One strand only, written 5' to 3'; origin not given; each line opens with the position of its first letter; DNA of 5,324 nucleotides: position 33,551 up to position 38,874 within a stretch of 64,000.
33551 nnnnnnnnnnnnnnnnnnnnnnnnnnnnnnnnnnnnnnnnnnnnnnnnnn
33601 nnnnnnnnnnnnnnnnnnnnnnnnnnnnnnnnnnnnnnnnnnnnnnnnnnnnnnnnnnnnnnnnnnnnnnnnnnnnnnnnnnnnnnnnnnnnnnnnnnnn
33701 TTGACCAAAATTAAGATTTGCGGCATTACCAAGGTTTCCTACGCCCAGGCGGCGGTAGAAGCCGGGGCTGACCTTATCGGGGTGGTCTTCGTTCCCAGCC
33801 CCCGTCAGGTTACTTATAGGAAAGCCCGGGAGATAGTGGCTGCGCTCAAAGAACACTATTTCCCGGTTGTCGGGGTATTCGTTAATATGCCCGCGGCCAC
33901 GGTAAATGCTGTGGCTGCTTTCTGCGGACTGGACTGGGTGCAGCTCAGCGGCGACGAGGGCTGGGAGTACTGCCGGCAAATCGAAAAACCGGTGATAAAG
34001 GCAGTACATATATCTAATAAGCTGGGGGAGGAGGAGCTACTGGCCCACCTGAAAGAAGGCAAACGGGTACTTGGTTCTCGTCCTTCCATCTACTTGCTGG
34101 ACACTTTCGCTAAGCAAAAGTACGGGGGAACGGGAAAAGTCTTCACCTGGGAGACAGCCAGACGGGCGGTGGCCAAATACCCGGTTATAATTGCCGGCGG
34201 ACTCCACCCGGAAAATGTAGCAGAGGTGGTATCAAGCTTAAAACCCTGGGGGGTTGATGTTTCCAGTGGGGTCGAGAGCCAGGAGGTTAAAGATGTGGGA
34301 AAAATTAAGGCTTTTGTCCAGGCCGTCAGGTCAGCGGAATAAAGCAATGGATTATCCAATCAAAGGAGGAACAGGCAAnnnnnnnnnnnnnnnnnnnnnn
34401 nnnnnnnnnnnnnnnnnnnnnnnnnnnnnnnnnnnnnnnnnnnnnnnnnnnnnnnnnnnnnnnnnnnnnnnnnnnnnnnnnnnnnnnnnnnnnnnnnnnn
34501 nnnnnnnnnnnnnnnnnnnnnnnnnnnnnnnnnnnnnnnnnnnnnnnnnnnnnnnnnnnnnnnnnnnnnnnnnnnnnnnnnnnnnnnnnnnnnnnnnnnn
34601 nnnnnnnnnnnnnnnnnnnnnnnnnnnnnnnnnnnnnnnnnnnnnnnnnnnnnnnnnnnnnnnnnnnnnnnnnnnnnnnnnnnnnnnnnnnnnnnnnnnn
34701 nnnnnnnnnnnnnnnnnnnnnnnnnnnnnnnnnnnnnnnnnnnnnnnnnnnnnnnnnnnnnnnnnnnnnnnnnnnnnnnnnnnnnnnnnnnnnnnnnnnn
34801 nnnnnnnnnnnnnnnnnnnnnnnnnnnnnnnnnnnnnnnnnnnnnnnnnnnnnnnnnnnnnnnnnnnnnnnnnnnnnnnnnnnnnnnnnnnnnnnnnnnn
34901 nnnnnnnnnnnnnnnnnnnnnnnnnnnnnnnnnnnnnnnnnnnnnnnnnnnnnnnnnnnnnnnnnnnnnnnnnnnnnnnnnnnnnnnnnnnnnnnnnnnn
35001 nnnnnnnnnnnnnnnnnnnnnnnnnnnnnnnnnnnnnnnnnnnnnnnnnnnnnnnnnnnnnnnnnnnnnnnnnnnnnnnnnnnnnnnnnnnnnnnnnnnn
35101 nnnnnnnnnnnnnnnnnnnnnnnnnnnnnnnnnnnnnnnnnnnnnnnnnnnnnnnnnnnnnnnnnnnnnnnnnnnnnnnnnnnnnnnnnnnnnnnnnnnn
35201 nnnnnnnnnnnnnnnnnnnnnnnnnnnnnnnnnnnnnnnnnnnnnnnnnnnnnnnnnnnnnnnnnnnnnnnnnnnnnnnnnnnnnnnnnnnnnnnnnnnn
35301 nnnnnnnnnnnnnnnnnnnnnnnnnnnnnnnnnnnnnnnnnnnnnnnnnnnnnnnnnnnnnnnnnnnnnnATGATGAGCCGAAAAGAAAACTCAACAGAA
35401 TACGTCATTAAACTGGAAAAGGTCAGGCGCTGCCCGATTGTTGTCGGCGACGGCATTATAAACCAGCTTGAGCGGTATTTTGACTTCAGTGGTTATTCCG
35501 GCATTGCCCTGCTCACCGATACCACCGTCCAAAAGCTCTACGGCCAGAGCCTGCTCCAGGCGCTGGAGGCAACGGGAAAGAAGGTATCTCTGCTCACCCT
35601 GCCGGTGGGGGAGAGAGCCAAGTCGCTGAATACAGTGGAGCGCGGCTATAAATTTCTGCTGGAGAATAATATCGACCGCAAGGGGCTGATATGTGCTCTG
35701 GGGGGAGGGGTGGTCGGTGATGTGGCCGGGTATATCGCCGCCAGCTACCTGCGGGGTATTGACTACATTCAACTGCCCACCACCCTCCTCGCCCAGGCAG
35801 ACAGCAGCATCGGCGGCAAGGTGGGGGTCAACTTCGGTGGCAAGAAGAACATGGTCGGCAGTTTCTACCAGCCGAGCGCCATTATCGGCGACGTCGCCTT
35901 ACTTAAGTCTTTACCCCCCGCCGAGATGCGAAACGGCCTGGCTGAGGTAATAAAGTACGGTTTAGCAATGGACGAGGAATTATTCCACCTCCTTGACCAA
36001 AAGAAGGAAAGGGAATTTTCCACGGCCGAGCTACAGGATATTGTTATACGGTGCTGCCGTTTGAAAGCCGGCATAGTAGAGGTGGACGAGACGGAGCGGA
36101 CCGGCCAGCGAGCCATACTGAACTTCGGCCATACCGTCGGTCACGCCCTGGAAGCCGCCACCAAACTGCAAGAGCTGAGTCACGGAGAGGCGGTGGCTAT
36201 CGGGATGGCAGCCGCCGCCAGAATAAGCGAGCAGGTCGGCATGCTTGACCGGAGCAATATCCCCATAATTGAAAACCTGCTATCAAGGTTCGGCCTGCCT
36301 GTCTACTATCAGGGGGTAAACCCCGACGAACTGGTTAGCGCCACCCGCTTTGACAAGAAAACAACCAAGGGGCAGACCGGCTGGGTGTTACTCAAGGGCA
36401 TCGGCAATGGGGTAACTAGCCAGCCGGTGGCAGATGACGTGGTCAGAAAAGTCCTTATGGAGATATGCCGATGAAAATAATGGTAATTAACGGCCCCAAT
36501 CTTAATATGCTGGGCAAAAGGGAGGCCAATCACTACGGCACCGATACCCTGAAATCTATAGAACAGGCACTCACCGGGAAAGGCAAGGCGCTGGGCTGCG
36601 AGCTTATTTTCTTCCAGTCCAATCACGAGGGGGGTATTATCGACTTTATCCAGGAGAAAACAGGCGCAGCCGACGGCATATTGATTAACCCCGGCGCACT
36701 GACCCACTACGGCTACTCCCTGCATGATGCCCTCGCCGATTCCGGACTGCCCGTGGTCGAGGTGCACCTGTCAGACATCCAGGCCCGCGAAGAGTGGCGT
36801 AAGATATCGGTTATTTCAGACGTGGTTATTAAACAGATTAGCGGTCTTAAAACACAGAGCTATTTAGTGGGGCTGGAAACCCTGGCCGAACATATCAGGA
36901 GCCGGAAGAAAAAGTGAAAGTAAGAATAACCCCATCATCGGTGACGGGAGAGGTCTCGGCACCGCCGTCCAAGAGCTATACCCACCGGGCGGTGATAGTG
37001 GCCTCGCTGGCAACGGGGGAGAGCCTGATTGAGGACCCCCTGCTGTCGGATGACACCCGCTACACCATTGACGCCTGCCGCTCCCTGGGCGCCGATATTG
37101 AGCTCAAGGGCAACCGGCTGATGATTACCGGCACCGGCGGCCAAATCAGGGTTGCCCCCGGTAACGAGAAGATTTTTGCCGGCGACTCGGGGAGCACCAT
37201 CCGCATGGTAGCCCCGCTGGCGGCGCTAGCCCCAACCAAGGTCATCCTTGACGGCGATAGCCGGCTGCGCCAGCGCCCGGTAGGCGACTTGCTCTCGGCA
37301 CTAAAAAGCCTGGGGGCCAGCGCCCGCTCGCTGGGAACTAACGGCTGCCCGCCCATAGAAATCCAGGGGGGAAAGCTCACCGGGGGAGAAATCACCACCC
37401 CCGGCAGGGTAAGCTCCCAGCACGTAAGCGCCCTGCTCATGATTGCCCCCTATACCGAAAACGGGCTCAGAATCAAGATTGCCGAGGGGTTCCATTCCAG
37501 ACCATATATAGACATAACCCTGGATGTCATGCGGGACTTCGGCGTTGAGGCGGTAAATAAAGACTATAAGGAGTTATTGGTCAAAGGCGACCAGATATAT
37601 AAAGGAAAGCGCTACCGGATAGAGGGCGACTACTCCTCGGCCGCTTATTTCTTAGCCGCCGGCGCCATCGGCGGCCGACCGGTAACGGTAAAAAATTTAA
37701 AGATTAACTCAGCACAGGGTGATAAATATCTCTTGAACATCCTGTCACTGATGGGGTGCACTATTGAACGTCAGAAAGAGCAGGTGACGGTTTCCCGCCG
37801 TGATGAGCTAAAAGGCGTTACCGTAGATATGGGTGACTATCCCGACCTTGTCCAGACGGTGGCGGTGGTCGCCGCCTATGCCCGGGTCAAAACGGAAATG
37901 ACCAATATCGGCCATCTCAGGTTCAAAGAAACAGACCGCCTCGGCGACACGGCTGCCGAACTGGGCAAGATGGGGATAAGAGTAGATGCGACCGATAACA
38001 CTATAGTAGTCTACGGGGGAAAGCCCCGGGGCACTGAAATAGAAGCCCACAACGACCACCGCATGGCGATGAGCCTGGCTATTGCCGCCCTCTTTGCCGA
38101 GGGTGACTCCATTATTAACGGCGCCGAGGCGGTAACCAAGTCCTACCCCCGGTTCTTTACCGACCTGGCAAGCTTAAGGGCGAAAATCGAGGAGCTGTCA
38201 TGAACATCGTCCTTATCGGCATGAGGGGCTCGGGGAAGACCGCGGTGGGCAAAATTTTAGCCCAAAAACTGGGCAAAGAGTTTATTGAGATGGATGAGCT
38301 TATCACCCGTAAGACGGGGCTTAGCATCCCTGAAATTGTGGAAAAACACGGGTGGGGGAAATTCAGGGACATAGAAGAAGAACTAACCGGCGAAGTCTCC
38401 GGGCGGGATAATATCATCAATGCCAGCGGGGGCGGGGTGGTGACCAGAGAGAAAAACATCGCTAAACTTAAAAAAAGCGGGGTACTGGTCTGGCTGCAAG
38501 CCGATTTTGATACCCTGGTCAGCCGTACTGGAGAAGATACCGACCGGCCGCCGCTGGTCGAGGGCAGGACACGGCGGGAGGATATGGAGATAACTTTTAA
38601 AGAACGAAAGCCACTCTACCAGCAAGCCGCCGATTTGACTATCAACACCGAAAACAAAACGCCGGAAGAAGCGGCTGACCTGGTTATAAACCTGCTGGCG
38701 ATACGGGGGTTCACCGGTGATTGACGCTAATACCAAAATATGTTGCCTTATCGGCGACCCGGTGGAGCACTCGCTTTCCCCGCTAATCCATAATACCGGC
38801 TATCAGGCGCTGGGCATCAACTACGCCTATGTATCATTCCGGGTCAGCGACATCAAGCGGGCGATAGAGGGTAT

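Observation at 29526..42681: Entire shikimate pathway nested inside the trp operon: 14 genes behind one promoter and one Trp-type T-box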

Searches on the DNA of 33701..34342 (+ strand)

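Call 22: search_rna_families(sources=[L081, L082, L083, L084, L085, L086, L087, L133, L136, L117], threshold=gathering)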
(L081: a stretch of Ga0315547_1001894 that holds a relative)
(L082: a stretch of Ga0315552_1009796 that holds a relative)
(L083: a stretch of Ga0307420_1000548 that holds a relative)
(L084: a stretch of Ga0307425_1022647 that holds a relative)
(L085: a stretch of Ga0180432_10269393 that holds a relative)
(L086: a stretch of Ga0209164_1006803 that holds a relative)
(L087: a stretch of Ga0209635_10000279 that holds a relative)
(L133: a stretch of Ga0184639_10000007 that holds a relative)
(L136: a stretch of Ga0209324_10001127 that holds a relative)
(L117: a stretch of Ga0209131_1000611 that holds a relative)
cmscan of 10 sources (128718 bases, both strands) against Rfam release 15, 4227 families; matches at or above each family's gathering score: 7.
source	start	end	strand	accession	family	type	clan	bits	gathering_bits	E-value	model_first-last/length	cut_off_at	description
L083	3887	4144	+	RF00230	T-box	Cis-reg; leader;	-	116.2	93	1e-24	1-219/219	no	T-box leader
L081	3608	3871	+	RF00230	T-box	Cis-reg; leader;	-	109.5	93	5.4e-23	1-219/219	no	T-box leader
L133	1722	1793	+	RF00005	tRNA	Gene; tRNA;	CL00001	68.9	29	1.2e-12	1-71/71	no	tRNA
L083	3422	3494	-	RF00005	tRNA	Gene; tRNA;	CL00001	66.3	29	6.6e-12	1-71/71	no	tRNA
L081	3359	3431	-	RF00005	tRNA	Gene; tRNA;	CL00001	60.5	29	2.7e-10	1-71/71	no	tRNA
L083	3640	3712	-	RF00005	tRNA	Gene; tRNA;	CL00001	60.5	29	2.7e-10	1-71/71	no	tRNA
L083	3536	3619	-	RF00005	tRNA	Gene; tRNA;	CL00001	59.5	29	4.8e-10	1-71/71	no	tRNA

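Call 50: search_rna_families(sources=[L101, L122, L126, L145, L153, L108, L155], threshold=gathering)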
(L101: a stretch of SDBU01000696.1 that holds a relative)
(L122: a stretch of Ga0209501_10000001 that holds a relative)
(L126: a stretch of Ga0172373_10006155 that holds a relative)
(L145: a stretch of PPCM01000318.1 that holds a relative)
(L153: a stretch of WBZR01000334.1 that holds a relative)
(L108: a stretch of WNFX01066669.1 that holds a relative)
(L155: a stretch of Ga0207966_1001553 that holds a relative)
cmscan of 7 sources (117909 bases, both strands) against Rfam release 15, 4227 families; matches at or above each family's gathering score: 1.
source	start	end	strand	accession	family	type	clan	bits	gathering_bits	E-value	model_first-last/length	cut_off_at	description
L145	16737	16847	+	RF00059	TPP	Cis-reg; riboswitch;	-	55.3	54.3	7.8e-08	1-105/105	no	TPP riboswitch aptamer (THI element)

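Call 51: search_rna_families(source=L087, start=4600, end=5500, threshold=evalue, max_evalue=1)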
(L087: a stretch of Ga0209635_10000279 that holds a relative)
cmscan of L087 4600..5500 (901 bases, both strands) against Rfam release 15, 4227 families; matches with E-value up to 1: 2.
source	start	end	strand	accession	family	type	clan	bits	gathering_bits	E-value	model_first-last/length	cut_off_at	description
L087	5018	5331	+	RF00230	T-box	Cis-reg; leader;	-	91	93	2.2e-20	1-219/219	no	T-box leader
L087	5269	5350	+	RF02837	anti-hemB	Gene; sRNA;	-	18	49.5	0.18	1-81/81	no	Burkholderia RNA 7 (anti-hemB)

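Call 55: search_rna_families(sources=[L117, L126, L153, L108], threshold=evalue, max_evalue=0.001, show_alignments=1)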
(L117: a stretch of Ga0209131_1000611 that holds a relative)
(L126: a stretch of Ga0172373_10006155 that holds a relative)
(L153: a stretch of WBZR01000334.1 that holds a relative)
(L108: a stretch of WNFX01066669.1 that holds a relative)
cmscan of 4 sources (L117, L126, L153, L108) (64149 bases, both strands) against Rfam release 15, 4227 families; matches with E-value up to 0.001: 4.
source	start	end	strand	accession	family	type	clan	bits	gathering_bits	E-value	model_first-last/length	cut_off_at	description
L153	4086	4409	+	RF00230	T-box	Cis-reg; leader;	-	82.4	93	2.6e-16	1-219/219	no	T-box leader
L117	5746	6035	+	RF00230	T-box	Cis-reg; leader;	-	78.8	93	2.2e-15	1-219/219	no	T-box leader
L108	582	940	+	RF00230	T-box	Cis-reg; leader;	-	74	93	3.7e-14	1-219/219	no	T-box leader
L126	1467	1807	+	RF00230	T-box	Cis-reg; leader;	-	70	93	4.1e-13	1-219/219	no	T-box leader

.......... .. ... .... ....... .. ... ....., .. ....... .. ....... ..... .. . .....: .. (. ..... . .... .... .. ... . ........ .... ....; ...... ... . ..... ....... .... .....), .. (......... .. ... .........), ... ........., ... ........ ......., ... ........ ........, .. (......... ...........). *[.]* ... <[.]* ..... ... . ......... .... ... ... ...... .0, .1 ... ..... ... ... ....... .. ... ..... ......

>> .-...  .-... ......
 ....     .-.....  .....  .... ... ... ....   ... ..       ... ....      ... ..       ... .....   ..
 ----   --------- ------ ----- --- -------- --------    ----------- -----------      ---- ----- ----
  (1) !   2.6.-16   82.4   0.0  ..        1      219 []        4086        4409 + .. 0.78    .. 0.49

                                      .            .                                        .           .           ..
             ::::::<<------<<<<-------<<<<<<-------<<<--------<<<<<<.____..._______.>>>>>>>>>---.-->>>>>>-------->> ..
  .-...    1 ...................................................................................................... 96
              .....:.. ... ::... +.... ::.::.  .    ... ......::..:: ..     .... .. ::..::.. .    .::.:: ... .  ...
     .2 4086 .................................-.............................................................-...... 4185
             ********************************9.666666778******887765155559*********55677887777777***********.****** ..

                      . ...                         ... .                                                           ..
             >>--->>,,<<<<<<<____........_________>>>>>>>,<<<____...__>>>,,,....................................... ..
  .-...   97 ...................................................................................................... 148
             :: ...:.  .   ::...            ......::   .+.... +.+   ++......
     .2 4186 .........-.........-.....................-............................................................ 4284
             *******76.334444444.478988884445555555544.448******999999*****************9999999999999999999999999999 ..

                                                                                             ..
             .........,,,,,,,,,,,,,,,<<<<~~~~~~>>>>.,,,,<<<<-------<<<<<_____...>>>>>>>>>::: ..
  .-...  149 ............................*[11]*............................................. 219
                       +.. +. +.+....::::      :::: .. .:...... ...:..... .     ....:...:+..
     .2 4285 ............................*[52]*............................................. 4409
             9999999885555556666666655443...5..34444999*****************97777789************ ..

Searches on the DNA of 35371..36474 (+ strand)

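Call 15: search_rna_families(sources=[L001, L002, L003, L017, L025, L029, L052, L023, L018], threshold=gathering)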
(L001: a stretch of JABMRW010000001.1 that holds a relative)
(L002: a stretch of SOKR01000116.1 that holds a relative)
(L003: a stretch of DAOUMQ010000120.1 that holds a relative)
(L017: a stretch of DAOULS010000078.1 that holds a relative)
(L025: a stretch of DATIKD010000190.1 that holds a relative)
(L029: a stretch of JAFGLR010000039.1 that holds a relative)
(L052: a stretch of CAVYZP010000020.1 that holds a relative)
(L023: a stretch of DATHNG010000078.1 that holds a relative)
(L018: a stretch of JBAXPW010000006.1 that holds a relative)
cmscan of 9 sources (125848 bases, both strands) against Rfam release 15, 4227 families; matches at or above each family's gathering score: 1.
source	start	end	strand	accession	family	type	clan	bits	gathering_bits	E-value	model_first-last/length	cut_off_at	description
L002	4228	4505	+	RF00230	T-box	Cis-reg; leader;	-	96.3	93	1.3e-19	1-219/219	no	T-box leader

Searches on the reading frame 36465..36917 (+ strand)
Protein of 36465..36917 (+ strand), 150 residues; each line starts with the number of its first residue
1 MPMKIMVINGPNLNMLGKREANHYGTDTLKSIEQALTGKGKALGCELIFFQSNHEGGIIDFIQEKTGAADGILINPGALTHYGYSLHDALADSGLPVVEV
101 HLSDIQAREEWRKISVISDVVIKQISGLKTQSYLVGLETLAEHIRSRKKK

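Call 5: search_protein_families(library=ncbifam, proteins=[window:36465-36917:+], max_evalue=0.00001)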
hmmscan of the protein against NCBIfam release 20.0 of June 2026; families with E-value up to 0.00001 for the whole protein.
window:36465-36917:+ (150 aa): 5 families
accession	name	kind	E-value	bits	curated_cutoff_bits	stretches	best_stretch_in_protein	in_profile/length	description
NF003805.0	PRK05395.1-2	subfamily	2.6e-54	182.7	146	1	3-146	2-145/147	type II 3-dehydroquinate dehydratase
NF003807.0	PRK05395.1-4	subfamily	1.2e-53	180.7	130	1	3-145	4-146/148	type II 3-dehydroquinate dehydratase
TIGR01088.1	aroQ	equivalog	4e-50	169.1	169.85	1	4-143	1-140/141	type II 3-dehydroquinate dehydratase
NF003806.0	PRK05395.1-3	subfamily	3.8e-48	162.7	171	1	3-148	3-148/149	type II 3-dehydroquinate dehydratase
NF003804.0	PRK05395.1-1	subfamily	5.1e-44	149.6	195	1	3-145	5-148/151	type II 3-dehydroquinate dehydratase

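Call 9: find_encoding_contigs(protein=window:36465-36917:+, flank=10000, max_places=8)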
Protein window:36465-36917:+ (150 aa): no gene with exactly this product is on record in the collection.

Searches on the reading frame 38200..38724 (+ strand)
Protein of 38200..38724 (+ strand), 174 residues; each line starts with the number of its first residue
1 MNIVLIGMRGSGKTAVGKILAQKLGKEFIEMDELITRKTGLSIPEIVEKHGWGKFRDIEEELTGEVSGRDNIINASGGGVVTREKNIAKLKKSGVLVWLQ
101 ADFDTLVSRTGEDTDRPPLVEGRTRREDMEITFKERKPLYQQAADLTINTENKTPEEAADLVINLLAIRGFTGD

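Call 5: search_protein_families(library=ncbifam, proteins=[window:38200-38724:+], max_evalue=0.00001)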
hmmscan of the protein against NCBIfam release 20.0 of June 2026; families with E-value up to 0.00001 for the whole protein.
window:38200-38724:+ (174 aa): 15 families
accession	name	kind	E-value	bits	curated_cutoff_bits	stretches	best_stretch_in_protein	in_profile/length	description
NF010553.0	PRK13947.1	equivalog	6.6e-41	140.4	204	1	2-164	3-163/173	shikimate kinase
NF010552.0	PRK13946.1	equivalog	1e-36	126.4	186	1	2-167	25-188/198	shikimate kinase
NF002988.0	PRK03731.1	equivalog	2.1e-35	122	161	1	2-166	4-168/174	shikimate kinase AroL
NF040667.1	hom_kin_desulfo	exception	3.9e-33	114.6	197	1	2-166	2-162/163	homoserine kinase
NF003456.0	PRK05057.1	equivalog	8.2e-33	113.7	195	1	2-167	6-171/173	shikimate kinase AroK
NF006015.0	PRK08154.1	subfamily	7.2e-30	104.2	204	1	3-166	139-302/314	anaerobic benzoate catabolism transcriptional regulator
NF010554.0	PRK13948.1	equivalog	4.2e-29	101.5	217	1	3-165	13-172/192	shikimate kinase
NF010556.0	PRK13951.1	equivalog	5.9e-26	91.4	560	1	1-162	1-156/492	bifunctional shikimate kinase AroK/3-dehydroquinate synthase AroB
NF010627.0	PRK14021.1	equivalog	2.3e-25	89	565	1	3-168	9-176/542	bifunctional shikimate kinase/3-dehydroquinate synthase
NF006610.0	PRK09169.1-4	subfamily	2.9e-24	83.9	4299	1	2-161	2867-3024/3056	hypothetical protein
NF010555.0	PRK13949.1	equivalog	1.8e-23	83.6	180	1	2-161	3-165/175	shikimate kinase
NF001866.0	PRK00625.1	equivalog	4.4e-12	46.5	142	1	1-110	1-113/173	shikimate kinase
TIGR02173.1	cyt_kin_arch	equivalog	1e-07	32.2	102.1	1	1-164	1-166/169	(d)CMP kinase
NF003012.0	PRK03839.1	equivalog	2.8e-06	27.4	152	0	1-166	1-151/180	putative kinase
TIGR01313.1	therm_gnt_kin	subfamily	3.7e-06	26.8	113.75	1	3-38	1-36/164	gluconokinase, GntK/IdnK-type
